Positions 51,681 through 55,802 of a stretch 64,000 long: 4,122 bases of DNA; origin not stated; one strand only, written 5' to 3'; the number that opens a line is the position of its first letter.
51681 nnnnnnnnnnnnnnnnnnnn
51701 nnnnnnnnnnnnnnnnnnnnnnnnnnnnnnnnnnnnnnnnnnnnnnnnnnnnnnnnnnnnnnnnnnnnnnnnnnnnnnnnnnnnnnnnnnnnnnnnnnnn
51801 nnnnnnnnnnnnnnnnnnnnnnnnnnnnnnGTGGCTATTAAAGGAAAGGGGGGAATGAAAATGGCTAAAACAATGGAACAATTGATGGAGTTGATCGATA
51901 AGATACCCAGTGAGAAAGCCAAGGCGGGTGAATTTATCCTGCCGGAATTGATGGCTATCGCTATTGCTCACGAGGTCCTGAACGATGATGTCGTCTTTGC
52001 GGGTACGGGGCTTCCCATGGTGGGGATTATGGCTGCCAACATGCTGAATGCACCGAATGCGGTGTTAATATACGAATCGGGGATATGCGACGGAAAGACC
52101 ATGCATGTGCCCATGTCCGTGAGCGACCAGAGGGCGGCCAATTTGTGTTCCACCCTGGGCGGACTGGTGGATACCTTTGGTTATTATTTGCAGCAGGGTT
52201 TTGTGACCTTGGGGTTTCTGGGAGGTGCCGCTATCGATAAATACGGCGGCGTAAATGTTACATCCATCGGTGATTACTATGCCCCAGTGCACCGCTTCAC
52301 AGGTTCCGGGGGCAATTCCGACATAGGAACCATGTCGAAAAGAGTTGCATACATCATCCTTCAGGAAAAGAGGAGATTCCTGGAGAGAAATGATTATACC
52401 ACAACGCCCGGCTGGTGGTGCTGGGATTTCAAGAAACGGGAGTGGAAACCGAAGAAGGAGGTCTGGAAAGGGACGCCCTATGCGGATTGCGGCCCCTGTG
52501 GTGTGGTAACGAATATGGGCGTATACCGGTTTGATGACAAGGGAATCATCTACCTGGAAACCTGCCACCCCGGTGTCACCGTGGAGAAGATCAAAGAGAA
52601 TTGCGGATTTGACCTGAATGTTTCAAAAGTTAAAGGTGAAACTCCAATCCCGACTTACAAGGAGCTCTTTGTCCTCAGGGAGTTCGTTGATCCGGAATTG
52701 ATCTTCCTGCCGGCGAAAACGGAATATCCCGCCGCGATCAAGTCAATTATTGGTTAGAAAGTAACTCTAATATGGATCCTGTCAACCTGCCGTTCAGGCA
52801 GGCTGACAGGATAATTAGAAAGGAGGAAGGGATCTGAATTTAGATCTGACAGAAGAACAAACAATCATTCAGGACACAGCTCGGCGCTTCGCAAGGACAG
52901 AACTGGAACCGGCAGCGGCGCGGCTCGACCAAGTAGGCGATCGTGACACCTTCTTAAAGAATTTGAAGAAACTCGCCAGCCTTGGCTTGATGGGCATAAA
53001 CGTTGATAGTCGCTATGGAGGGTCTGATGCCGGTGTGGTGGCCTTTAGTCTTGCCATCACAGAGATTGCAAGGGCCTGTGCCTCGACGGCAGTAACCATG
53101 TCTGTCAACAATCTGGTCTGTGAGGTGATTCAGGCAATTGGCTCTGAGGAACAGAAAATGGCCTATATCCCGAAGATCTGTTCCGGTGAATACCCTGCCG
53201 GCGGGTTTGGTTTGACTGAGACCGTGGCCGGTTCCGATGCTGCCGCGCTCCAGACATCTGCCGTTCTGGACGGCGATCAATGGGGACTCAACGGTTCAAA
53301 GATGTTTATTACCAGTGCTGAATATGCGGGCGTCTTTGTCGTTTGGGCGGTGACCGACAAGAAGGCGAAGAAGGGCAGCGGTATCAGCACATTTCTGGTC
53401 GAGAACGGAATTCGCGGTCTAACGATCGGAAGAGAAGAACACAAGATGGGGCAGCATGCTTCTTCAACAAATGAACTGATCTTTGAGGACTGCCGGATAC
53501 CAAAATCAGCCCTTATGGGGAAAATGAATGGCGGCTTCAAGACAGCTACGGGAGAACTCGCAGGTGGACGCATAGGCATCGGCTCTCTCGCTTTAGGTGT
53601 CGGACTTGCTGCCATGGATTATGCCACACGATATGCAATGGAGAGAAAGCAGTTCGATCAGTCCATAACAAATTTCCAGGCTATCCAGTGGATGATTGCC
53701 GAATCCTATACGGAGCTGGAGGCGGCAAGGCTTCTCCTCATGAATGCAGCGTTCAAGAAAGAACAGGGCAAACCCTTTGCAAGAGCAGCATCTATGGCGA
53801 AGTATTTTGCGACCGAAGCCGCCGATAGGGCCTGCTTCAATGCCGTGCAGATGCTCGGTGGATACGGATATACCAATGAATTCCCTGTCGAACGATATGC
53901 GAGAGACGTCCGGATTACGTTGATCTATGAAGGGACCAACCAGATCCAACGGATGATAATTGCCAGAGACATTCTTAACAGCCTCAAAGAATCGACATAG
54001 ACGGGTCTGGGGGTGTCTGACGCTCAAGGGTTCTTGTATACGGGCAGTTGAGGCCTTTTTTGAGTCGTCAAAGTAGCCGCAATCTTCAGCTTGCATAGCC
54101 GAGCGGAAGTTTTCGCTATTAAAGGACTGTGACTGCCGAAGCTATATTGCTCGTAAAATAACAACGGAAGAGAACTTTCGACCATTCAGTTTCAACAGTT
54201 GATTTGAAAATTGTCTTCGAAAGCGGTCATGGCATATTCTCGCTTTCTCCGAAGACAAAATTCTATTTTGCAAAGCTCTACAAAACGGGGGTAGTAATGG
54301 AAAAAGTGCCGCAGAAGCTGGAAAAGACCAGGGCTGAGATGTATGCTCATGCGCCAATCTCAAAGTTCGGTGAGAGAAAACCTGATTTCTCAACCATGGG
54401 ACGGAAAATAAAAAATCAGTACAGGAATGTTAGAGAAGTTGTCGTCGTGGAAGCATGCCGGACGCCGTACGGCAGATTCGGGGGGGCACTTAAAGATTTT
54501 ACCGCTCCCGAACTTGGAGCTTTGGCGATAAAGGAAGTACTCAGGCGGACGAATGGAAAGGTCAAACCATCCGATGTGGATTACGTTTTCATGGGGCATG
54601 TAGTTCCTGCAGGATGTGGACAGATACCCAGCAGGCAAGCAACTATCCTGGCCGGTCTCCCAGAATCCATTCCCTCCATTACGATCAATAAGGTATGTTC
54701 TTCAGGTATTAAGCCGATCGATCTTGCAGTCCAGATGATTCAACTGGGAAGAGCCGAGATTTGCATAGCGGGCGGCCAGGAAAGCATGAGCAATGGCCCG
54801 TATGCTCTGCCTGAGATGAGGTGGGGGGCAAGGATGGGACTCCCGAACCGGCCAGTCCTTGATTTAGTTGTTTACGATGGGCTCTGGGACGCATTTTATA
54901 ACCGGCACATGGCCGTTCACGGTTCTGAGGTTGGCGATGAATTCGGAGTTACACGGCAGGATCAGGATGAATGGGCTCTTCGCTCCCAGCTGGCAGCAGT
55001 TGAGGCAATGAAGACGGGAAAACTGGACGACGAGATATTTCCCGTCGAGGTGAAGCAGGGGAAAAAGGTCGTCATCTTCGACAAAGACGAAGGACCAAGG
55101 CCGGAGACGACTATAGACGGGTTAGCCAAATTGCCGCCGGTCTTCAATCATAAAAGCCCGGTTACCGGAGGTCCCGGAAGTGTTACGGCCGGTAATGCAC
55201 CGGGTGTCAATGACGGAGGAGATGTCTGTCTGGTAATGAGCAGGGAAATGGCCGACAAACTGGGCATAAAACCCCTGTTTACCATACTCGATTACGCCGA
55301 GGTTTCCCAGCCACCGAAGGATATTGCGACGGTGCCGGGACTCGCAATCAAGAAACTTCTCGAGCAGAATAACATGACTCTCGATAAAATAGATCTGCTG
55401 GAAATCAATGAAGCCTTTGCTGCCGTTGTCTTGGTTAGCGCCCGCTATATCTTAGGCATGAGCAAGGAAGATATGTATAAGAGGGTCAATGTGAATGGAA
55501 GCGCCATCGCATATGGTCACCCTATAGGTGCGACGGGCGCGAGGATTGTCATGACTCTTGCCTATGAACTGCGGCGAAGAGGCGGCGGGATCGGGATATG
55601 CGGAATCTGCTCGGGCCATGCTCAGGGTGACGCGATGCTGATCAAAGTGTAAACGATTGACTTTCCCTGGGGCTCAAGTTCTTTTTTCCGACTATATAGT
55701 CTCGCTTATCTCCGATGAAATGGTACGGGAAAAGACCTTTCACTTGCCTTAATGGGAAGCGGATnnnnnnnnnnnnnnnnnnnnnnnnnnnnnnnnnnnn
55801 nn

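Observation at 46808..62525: Compact PAS-LuxR-regulated module: unknown membrane protein, CoA-transferase, full beta-oxidation set and an ICM-type B12 acyl-CoA mutase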

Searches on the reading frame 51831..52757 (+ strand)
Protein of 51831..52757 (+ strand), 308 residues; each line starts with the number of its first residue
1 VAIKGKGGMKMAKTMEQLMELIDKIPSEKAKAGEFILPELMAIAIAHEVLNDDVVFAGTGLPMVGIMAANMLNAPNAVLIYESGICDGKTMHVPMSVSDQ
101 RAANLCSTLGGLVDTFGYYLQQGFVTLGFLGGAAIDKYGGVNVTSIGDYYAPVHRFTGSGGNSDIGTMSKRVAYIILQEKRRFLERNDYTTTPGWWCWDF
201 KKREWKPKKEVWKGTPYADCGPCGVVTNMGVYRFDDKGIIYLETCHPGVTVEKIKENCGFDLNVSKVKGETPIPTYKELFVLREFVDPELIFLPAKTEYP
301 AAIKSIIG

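Call 3: search_protein_families(library=pfam, proteins=[window:51831-52757:+])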
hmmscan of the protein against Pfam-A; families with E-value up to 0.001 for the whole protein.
window:51831-52757:+ (308 aa): 1 family
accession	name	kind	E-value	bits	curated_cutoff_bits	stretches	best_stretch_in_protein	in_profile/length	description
PF01144.29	CoA_trans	-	3.8e-20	72.7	23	1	41-257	4-217/217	Coenzyme A transferase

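Call 4: search_protein_families(library=ncbifam, proteins=[window:51831-52757:+])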
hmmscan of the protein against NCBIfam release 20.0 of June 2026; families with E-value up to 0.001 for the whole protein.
window:51831-52757:+ (308 aa): 1 family
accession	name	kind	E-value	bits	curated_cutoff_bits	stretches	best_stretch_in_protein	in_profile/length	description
TIGR02428.1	pcaJ_scoB_fam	subfamily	0.00031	20.2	243.55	0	225-263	169-206/207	3-oxoacid CoA-transferase subunit B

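Call 29: search_solved_structures(query=window:51831-52757:+, max_evalue=0.01)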
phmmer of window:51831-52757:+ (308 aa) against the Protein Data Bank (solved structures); distinct sequences matched with E-value up to 0.01: 8.
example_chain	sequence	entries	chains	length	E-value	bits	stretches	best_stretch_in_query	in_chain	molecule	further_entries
1poi_B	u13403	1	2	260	1.9e-46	162.1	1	38-293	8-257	GLUTACONATE COENZYME A-TRANSFERASE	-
5n02_D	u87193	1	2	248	1.2e-07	34.6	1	41-184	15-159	Glutaconate CoA-transferase family, subunit B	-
5n01_D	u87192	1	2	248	1.2e-07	34.6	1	41-184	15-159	Glutaconate CoA-transferase family, subunit B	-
5n00_B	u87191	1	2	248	1.6e-07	34.2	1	41-184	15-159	Glutaconate CoA-transferase family, subunit B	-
5n03_D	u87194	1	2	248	2.1e-07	33.8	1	41-184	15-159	Glutaconate CoA-transferase family, subunit B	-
5mzw_D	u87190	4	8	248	3.7e-07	33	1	41-184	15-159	Glutaconate CoA-transferase family, subunit B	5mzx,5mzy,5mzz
6con_B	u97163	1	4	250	7.7e-07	31.9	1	130-290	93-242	CoA-transferase subunit beta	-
6co6_B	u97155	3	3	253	2.7e-06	30.1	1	132-289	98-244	Probable CoA-transferase beta subunit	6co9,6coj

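Call 84: search_solved_structures(query=window:51855-52757:+, max_evalue=1e-20, show_alignments=1)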
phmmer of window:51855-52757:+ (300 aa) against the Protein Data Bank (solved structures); distinct sequences matched with E-value up to 1e-20: 1.
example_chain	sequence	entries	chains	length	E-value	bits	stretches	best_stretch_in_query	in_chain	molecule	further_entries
1poi_B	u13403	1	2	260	1.7e-46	162.2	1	30-285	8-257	GLUTACONATE COENZYME A-TRANSFERASE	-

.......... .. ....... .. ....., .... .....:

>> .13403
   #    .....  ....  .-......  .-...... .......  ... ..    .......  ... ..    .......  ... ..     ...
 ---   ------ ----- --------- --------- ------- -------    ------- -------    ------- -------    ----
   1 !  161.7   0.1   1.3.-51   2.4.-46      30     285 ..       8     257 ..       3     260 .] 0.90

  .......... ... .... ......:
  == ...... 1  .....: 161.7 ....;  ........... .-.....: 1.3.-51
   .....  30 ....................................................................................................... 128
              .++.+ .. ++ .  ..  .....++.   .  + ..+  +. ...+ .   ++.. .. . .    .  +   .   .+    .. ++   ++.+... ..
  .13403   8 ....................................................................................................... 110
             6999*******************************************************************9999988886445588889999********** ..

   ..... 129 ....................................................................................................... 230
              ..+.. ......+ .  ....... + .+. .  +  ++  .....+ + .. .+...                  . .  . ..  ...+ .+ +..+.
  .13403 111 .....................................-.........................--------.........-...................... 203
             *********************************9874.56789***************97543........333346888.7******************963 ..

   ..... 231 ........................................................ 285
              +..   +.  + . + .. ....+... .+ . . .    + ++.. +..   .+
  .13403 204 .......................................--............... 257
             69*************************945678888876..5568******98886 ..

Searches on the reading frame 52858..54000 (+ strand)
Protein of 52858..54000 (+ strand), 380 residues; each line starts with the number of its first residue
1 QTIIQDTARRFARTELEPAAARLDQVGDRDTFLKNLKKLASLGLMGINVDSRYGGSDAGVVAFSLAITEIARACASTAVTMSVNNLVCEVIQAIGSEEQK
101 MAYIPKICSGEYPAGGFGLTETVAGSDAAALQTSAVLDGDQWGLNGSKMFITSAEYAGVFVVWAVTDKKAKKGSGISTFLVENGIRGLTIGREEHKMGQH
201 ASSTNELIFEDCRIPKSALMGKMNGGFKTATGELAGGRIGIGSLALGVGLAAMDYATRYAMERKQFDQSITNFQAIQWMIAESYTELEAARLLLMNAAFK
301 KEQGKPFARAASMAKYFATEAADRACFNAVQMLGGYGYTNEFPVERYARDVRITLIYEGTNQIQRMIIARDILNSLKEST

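Call 3: search_protein_families(library=pfam, proteins=[window:52963-54000:+])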
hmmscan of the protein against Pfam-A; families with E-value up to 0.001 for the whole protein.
window:52963-54000:+ (345 aa): 5 families
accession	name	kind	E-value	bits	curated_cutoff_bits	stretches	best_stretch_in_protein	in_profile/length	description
PF00441.29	Acyl-CoA_dh_1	-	1.1e-44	152.7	22.4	1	189-337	1-149/150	Acyl-CoA dehydrogenase, C-terminal domain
PF02770.24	Acyl-CoA_dh_M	-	2.5e-24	85.7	33.3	1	82-177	2-97/97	Acyl-CoA dehydrogenase, middle domain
PF02771.21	Acyl-CoA_dh_N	-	2e-21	76.9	22.9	1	1-76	37-113/113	Acyl-CoA dehydrogenase, N-terminal domain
PF08028.16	Acyl-CoA_dh_2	-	2.1e-20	73.8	22.7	1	204-326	1-133/134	Acyl-CoA dehydrogenase, C-terminal domain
PF22924.1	ACOX_C_alpha1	-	1.4e-06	28.7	27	1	201-335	6-166/169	Acyl-CoA oxidase, C-alpha1 domain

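Call 4: search_protein_families(library=ncbifam, proteins=[window:52963-54000:+])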
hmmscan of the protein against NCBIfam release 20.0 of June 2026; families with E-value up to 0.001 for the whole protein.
window:52963-54000:+ (345 aa): 23 families
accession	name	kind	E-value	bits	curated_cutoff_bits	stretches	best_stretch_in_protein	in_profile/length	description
NF042972.1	AcrlCoAredClosAcrC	equivalog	9.7e-110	366.8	640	1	2-338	43-377/378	acryloyl-CoA reductase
NF043006.1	CyhCrbnylCoADH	equivalog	3.1e-83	279.9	650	1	4-339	44-377/380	cyclohexane-1-carbonyl-CoA dehydrogenase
NF045552.1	GlutCoADH_Des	equivalog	9.3e-80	268.7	470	1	2-340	44-382/387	glutaryl-CoA dehydrogenase Acd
NF042439.1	SulpropCoADesulf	equivalog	1.7e-70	237.7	600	1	2-340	31-373/379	3-sulfinopropanoyl-CoA desulfinase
NF058590.1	AcCoDHFadEBacil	equivalog_domain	4.1e-70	236.9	600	1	1-338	59-411/586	acyl-CoA dehydrogenase FadE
NF045652.1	ProlPCPDhRedW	equivalog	9.2e-63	212.3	650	1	6-337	42-373/376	L-prolyl-[peptidyl-carrier protein] dehydrogenase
NF053553.1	prodigi_MBC_PigA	equivalog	5e-57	193.8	500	1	2-337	43-379/381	prodigiosin MBC biosynthesis dehydrogenase PigA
NF008997.0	PRK12341.1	equivalog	1.4e-54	185.6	537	1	2-342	44-381/382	acyl-CoA dehydrogenase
TIGR03207.1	cyc_hxne_CoA_dh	equivalog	2.1e-47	161.6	575.35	1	1-336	38-370/372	cyclohexanecarboxyl-CoA dehydrogenase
NF002885.1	PRK03354.1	equivalog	1.5e-43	149.2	540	1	2-340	44-376/378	crotonobetainyl-CoA dehydrogenase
NF052270.1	Staph_DH_FadE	equivalog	6e-40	137.2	600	1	32-337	92-393/400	acyl-CoA dehydrogenase FadE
NF007000.1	PRK09463.1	subfamily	1.8e-28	99.4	600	1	8-333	86-430/726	acyl-CoA dehydrogenase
NF009586.0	PRK13026.1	subfamily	1.4e-27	96.4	608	1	8-332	121-464/777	acyl-CoA dehydrogenase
TIGR03204.1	pimC_large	equivalog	3.4e-27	95.3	623.85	1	16-290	61-331/395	pimeloyl-CoA dehydrogenase large subunit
NF049984.1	Rv1679_FadE16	equivalog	2.5e-24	86.2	600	1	3-321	32-349/371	Rv1679 family acyl-CoA dehydrogenase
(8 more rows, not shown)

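Call 71: search_solved_structures(query=window:52858-54000:+, max_evalue=1e-40)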
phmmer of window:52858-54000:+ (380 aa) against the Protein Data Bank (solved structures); distinct sequences matched with E-value up to 1e-40: 65 (the best 60 are shown).
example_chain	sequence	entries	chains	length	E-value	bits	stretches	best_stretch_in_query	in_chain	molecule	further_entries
4l1f_A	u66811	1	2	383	9.3e-98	330.8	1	1-376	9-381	Acyl-CoA dehydrogenase domain protein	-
5ol2_C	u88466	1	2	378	3.2e-96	325.7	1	9-373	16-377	Acyl-CoA dehydrogenase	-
7y0a_A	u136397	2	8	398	2.5e-91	309.7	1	4-377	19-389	Short-chain specific acyl-CoA dehydrogenase, mitochondrial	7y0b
1jqi_A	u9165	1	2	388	2.9e-91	309.5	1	3-376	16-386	short chain acyl-CoA dehydrogenase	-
8sgs_A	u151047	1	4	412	3.6e-91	309.2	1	4-376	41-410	Short-chain specific acyl-CoA dehydrogenase, mitochondrial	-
2vig_A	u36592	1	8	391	1.2e-90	307.5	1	4-377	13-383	SHORT-CHAIN SPECIFIC ACYL-COA DEHYDROGENASE,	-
9w60_A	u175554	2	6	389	1.5e-90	307.1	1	2-372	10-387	Butyryl CoA dehydrogenase apo protein | Butyryl CoA Dehydrogenase with FAD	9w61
5lnx_A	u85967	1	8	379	2.5e-89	303.1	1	3-374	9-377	Acyl-CoA dehydrogenase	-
1ws9_A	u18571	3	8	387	1.1e-87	297.6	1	8-374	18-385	acyl-CoA dehydrogenase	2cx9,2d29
4n5f_A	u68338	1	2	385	1.1e-85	291.1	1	1-371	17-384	Putative acyl-CoA dehydrogenase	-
4u83_A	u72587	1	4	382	1.6e-85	290.6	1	3-371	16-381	Acyl-CoA dehydrogenase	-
2jif_A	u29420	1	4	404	9.2e-85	288.1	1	3-372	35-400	SHORT/BRANCHED CHAIN SPECIFIC ACYL-COA DEHYDROGENASE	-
8i4p_A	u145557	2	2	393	2.6e-82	280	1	6-377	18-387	Acyl-CoA dehydrogenase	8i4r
4m9a_A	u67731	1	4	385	2.7e-82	279.9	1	2-371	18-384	Acyl-CoA dehydrogenase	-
7w0j_A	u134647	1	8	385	1.4e-81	277.6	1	6-374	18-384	Acyl-CoA dehydrogenase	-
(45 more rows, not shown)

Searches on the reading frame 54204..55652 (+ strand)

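Call 3: search_protein_families(library=pfam, proteins=[window:54204-55652:+])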
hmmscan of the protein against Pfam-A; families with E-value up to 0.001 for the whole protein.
window:54204-55652:+ (482 aa): 3 families
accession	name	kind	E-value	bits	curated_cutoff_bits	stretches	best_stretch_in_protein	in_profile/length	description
PF00108.29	Thiolase_N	-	3.6e-83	279.4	26.4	1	79-348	1-260/260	Thiolase, N-terminal domain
PF02803.24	Thiolase_C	-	3.1e-38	130.6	27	1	356-481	2-122/123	Thiolase, C-terminal domain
PF00109.32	ketoacyl-synt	-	2.6e-06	27.7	20.8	1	157-196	166-205/252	Beta-ketoacyl synthase, N-terminal domain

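Call 4: search_protein_families(library=ncbifam, proteins=[window:54204-55652:+])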
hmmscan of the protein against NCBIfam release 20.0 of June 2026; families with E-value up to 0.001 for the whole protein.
window:54204-55652:+ (482 aa): 43 families (the best 25 are shown)
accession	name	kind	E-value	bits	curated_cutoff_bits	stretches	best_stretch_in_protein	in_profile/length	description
NF006086.0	PRK08235.1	equivalog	3.3e-148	494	526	1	78-482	3-392/393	acetyl-CoA C-acetyltransferase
TIGR01930.1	AcCoA-C-Actrans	subfamily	2.7e-122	408.4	240.55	1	81-481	1-385/385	acetyl-CoA C-acyltransferase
NF004206.0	PRK05656.1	subfamily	1.1e-108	363.8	688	1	77-480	2-390/392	acetyl-CoA C-acetyltransferase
NF006552.0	PRK09051.1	subfamily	7.2e-102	341.6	565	1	76-480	3-392/395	beta-ketothiolase BktB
NF004853.0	PRK06205.1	subfamily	2.8e-97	326.3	551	1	77-480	2-400/404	acetyl-CoA C-acetyltransferase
NF042999.1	bketothiol_BktB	equivalog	2.9e-93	313.3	725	1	77-479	3-390/394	beta-ketothiolase BktB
NF005404.0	PRK06954.1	subfamily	6.1e-93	312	687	1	77-481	7-395/397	acetyl-CoA C-acetyltransferase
NF006551.0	PRK09050.1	subfamily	1.1e-92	311.2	605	1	77-481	2-399/401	3-oxoadipyl-CoA thiolase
NF042967.1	AcCoAtase_PhaA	equivalog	2e-92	310.4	740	1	77-480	2-393/396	acetyl-CoA acetyltransferase PhaA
TIGR02430.1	pcaF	equivalog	1.2e-90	304.5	597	1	77-480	1-397/400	3-oxoadipyl-CoA thiolase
NF005152.0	PRK06633.1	equivalog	1.1e-86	290.9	675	1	77-480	3-389/392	acetyl-CoA C-acetyltransferase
NF004983.0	PRK06366.1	equivalog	3.1e-81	273.3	627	1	77-478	2-382/388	acetyl-CoA C-acetyltransferase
NF006001.0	PRK08131.1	equivalog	7.2e-79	265.5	622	1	81-481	6-398/401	3-oxoadipyl-CoA thiolase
NF005805.0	PRK07661.1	equivalog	4.9e-77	259.5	633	1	77-478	2-386/391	acetyl-CoA C-acetyltransferase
NF005890.0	PRK07851.1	equivalog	4.4e-70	236.7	580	2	241-480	178-402/406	acetyl-CoA C-acetyltransferase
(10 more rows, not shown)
